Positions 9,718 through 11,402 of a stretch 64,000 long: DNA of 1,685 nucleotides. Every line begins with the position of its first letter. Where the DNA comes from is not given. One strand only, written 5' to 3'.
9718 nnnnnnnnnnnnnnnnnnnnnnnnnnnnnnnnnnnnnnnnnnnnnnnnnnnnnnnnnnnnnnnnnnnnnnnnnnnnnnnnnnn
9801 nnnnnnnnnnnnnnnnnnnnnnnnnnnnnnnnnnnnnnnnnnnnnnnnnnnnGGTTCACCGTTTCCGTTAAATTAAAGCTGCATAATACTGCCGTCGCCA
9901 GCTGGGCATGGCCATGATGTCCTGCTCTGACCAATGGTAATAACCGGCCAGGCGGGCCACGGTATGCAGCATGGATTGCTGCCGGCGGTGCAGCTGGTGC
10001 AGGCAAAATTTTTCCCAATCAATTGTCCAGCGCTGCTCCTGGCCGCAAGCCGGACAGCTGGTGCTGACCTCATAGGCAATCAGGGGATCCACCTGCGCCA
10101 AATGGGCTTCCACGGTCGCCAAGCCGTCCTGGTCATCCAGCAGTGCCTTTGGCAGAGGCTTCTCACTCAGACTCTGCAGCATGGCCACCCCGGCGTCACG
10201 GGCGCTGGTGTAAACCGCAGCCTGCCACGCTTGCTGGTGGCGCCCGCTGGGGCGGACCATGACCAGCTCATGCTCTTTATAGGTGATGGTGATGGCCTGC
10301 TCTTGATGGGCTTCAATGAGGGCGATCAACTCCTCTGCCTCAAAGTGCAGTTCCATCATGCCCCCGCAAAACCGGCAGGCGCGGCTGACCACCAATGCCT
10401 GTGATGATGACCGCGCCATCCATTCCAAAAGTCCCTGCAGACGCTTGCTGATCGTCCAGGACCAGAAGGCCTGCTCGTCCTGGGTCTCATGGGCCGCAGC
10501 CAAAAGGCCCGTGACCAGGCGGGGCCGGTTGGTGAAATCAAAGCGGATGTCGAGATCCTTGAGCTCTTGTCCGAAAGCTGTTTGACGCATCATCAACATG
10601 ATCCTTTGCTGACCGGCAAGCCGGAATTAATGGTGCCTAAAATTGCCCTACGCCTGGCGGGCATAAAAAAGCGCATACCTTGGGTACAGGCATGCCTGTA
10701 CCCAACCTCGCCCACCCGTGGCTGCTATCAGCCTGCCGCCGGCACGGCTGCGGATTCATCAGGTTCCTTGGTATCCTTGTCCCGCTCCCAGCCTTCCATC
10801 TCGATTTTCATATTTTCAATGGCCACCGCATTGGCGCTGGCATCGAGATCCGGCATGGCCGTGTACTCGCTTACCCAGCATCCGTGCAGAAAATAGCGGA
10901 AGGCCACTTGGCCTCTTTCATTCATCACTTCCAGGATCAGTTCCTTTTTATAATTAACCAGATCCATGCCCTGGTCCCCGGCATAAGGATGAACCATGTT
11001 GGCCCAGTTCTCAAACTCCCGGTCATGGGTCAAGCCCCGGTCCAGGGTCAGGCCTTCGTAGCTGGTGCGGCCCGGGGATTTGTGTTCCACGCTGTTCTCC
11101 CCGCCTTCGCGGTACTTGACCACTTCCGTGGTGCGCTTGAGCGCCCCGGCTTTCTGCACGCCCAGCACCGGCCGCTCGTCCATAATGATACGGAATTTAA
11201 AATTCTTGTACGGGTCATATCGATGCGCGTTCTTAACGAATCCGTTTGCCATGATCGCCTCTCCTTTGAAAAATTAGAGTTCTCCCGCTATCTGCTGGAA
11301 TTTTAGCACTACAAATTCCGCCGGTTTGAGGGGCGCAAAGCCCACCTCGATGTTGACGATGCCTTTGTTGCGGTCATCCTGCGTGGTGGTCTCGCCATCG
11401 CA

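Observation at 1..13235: Extracellular contractile injection system (eCIS) locus with a P2-like rather than Afp-like gene order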

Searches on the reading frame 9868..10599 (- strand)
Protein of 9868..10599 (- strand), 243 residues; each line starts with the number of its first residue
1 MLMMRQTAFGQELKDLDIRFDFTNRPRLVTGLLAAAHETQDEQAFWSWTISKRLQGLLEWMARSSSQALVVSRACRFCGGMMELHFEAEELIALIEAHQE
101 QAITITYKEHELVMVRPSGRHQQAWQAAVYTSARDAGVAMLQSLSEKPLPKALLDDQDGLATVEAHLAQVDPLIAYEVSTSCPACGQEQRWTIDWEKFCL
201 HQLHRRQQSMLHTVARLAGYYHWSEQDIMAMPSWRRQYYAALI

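Call 7: search_protein_families(library=pfam, proteins=[window:9868-10599:-], max_evalue=0.01)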
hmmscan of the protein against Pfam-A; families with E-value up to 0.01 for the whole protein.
window:9868-10599:- (243 aa): 1 family
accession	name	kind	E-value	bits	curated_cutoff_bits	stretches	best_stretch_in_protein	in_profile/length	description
PF00527.23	E7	-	0.0019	18.8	27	0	167-205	41-79/92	E7 protein, Early protein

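Call 13: search_protein_families(library=ncbifam, proteins=[window:9868-10599:-], max_evalue=0.01)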
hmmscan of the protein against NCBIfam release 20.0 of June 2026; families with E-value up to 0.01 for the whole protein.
window:9868-10599:- (243 aa): 0 families

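Call 36: search_protein_families(library=phrogs, proteins=[window:9868-10599:-], max_evalue=0.1)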
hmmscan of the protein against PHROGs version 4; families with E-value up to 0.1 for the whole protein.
window:9868-10599:- (243 aa): 3 families
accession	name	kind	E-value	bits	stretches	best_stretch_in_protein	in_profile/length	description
phrog_27517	-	unknown function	0.031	15.4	0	174-196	41-63/73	-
phrog_9414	-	unknown function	0.062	14.3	0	180-218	27-64/71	-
phrog_634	-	tail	0.063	14.5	1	158-243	17-101/121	baseplate hub assembly catalyst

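Call 45: search_solved_structures(query=A3, max_evalue=1)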
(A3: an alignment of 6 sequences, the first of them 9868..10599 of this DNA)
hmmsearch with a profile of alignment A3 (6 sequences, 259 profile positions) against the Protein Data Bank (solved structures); distinct sequences matched with E-value up to 1: 0.

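Call 49: find_homologous_proteins(query=window:9868-10599:-, max_evalue=0.001)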
Query window:9868-10599:- (243 aa): 8 proteins with E <= 0.001 among 517 candidates.
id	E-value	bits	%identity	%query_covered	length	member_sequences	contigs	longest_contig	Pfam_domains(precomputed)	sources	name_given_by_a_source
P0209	1.7e-158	543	100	99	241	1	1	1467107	-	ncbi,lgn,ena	-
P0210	3.0e-107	376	69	99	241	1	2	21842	-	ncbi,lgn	-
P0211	9.3e-27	112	32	99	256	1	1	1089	-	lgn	-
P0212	2.1e-23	101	30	98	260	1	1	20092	-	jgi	-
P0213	1.7e-22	98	25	95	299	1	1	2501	-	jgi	-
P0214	3.0e-21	94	31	96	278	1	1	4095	-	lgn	-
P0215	6.7e-19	87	28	94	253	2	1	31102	-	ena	-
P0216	1.2e-5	43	39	33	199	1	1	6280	-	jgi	jgi:hypothetical protein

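Call 61: predict_structure(alignment_id=A6)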
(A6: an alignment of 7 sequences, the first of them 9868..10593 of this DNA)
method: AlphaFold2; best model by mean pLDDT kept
length: 241 residues; sequences in the alignment: 7
mean_pLDDT: 83.7   pTM: 0.76
mean pLDDT of the five models: 83.7, 80.2, 79.4, 78.9, 78.1
residues with pLDDT >= 90: 76; 70-90: 141; 50-70: 11; < 50: 13
segments of 3 or more residues with pLDDT < 50: 1-13
pLDDT, mean of each block of 10 residues (from residue 1): 34 65 89 84 91 88 78 94 87 80 85 91 92 91 91 88 79 80 93 88 85 88 83 82 83
secondary structure, 60 per line:
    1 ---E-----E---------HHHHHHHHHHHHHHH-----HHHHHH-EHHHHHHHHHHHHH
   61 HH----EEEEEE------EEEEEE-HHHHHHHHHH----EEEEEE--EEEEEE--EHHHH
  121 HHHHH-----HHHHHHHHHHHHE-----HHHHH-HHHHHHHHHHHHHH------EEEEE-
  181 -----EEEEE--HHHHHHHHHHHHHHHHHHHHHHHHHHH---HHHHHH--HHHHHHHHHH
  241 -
elements in order: H20-34 H40-45 H48-62 E67-72 E79-84 H86-95 E100-105 E108-113 H117-125 H131-142 H149-153 H155-168 E175-179 E186-190 H193-219 H223-228 H231-240

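Call 64: fold_search(model_id=the predicted structure, library=viral)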
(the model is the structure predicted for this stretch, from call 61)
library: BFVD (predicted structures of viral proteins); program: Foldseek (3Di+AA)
matches with E <= 10: 855; with E <= 0.001: 25
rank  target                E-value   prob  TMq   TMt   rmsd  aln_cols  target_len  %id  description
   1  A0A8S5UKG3            1.1e-07  1.00  0.50  0.52   5.6       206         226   12  Baseplate protein [Myoviridae sp. ctQf419]
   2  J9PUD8                2.1e-07  1.00  0.55  0.52   4.5       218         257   16  Uncharacterized protein [Bacillus phage BCD7]
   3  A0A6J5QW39            3.0e-07  1.00  0.48  0.45   5.0       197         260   16  Baseplate hub assembly protein, bacteriophage T4-like [uncultured Caudovirales phage]
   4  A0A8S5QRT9            1.2e-06  1.00  0.52  0.47   5.9       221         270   14  Baseplate protein [Myoviridae sp. ctgXL3]
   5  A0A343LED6            1.6e-05  1.00  0.49  0.42  10.2       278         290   10  Uncharacterized protein [Leptospira phage LE4]
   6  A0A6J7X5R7            2.3e-05  1.00  0.48  0.43   6.0       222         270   13  Uncharacterized protein [uncultured Caudovirales phage]
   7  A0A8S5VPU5            5.7e-05  1.00  0.51  0.49   6.1       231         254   11  (no name in the UniProt tables at hand)
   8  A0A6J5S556            5.7e-05  1.00  0.46  0.42   9.4       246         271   10  Baseplate hub assembly protein, bacteriophage T4-like [uncultured Caudovirales phage]
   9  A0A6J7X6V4            7.2e-05  1.00  0.52  0.44   6.9       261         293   12  Uncharacterized protein [uncultured Caudovirales phage]
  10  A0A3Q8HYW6            7.2e-05  1.00  0.38  0.37   8.0       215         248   16  (no name in the UniProt tables at hand)
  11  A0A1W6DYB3            7.6e-05  1.00  0.40  0.38  10.4       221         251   15  Putative baseplate hub subunit [Aeromonas phage phiA8-29]
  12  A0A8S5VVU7            8.0e-05  1.00  0.46  0.42   7.2       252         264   12  (no name in the UniProt tables at hand)
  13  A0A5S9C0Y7            1.1e-04  1.00  0.36  0.31   9.7       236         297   13  Uncharacterized protein [Tenacibaculum phage PTm1]
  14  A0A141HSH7            1.3e-04  1.00  0.46  0.32   7.8       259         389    9  (no name in the UniProt tables at hand)
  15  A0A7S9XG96            1.3e-04  1.00  0.41  0.26   8.7       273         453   12  (no name in the UniProt tables at hand)
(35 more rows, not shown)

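Call 111: fold_search(model_id=the predicted structure, library=pdb)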
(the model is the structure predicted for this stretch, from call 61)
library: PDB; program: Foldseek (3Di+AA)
matches with E <= 10: 489; with E <= 0.001: 0
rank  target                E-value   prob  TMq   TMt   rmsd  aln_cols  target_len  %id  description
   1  3tgn_B                5.9e-01  0.07  0.12  0.16  19.1       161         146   12  Crystal Structure of the zinc-dependent MarR Family Transcriptional Regulator AdcR in the Zn(II)-bound State (released 2011-11-30)
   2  1xex_B                5.9e-01  0.05  0.10  0.13  14.5       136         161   14  Structural biochemistry of ATP-driven dimerization and DNA stimulated activation of SMC ATPases. (released 2004-12-07)
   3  5u8j_C                6.3e-01  0.05  0.13  0.17  18.4       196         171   13  Crystal structure of a protein of unknown function ECL_02571 involved in membrane biogenesis from Enterobacter cloacae (released 2017-01-18)
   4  8whx_h                6.6e-01  0.06  0.13  0.17  16.4       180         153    8  Cryo- EM structure of Mycobacterium smegmatis 70S ribosome and RafH. (released 2024-02-28)
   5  7bl5_7                6.6e-01  0.03  0.12  0.10  17.4       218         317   13  pre-50S-ObgE particle (released 2021-05-12)
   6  6pgl_C                7.4e-01  0.03  0.09  0.10  20.4       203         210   11  Structure of Kluyveromyces marxianus Usb1 with uridine monophosphate (released 2019-12-11)
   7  3lib_C                7.4e-01  0.03  0.12  0.11  19.7       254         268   12  Crystal Structure of the extracellular domain of the putative histidine kinase mmHK1S-Z3 (released 2010-05-05)
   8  4m63_B                7.4e-01  0.02  0.11  0.11  24.6       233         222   13  Crystal Structure of a Filament-Like Actin Trimer Bound to the Bacterial Effector VopL (released 2013-10-23)
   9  3kta_B                7.9e-01  0.12  0.16  0.20   8.9       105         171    7  Structural Basis for Adenylate Kinase Activity in ABC ATPases (released 2010-06-30)
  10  5na8_B                7.9e-01  0.04  0.14  0.07  20.5       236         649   10  Structure of DPP III from Bacteroides thetaiotaomicron in closed form (released 2017-11-15)
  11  5u8j_A                8.3e-01  0.05  0.13  0.17  17.0       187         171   11  Crystal structure of a protein of unknown function ECL_02571 involved in membrane biogenesis from Enterobacter cloacae (released 2017-01-18)
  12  9qpq_B                8.3e-01  0.03  0.10  0.10  20.1       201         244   11  The structure of the COPI leaf bound to GOLPH3 (released 2025-10-22)
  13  8fmw_G                8.8e-01  0.06  0.13  0.16  17.1       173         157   14  The structure of a hibernating ribosome in the Lyme disease pathogen (released 2023-11-08)
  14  5na8_A                8.8e-01  0.03  0.14  0.07  20.9       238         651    9  Structure of DPP III from Bacteroides thetaiotaomicron in closed form (released 2017-11-15)
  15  3qnq_A                9.9e-01  0.06  0.13  0.08  13.8       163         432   12  Crystal structure of the transporter ChbC, the IIC component from the N,N'-diacetylchitobiose-specific phosphotransfer (released 2011-04-06)
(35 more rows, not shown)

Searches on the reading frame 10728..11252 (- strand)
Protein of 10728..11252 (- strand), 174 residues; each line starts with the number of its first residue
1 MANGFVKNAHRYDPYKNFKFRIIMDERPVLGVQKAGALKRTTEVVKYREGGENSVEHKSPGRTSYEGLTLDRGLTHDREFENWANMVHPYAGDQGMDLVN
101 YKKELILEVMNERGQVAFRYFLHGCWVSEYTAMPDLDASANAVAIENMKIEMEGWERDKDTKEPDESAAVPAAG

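Call 7: search_protein_families(library=pfam, proteins=[window:10728-11252:-], max_evalue=0.01)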
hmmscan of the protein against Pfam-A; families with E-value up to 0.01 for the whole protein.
window:10728-11252:- (174 aa): 1 family
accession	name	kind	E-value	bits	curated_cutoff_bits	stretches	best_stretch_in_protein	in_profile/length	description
PF06841.18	Phage_T4_gp19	-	8.5e-37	126.4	28.2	1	16-156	1-134/134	T4-like virus tail tube protein gp19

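Call 9: find_encoding_contigs(protein=window:10728-11252:-, flank=10000, max_places=6)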
Protein window:10728-11252:- (174 aa): no gene with exactly this product is on record in the collection.

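Call 34: search_solved_structures(query=window:10728-11252:-, max_evalue=0.001)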
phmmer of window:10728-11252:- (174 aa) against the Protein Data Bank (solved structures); distinct sequences matched with E-value up to 0.001: 4.
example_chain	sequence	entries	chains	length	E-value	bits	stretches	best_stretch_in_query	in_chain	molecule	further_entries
7b5h_AN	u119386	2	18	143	9.8e-08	35.4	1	17-154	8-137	All3324 protein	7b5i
7adz_1a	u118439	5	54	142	1.4e-07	34.9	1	28-154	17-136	Phage tail protein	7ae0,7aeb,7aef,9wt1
7b5h_AM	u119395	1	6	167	5.1e-06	29.8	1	43-84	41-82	All3323 protein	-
7aeb_Y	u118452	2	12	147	3e-05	27.3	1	38-150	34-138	Phospholipid/glycerol acyltransferase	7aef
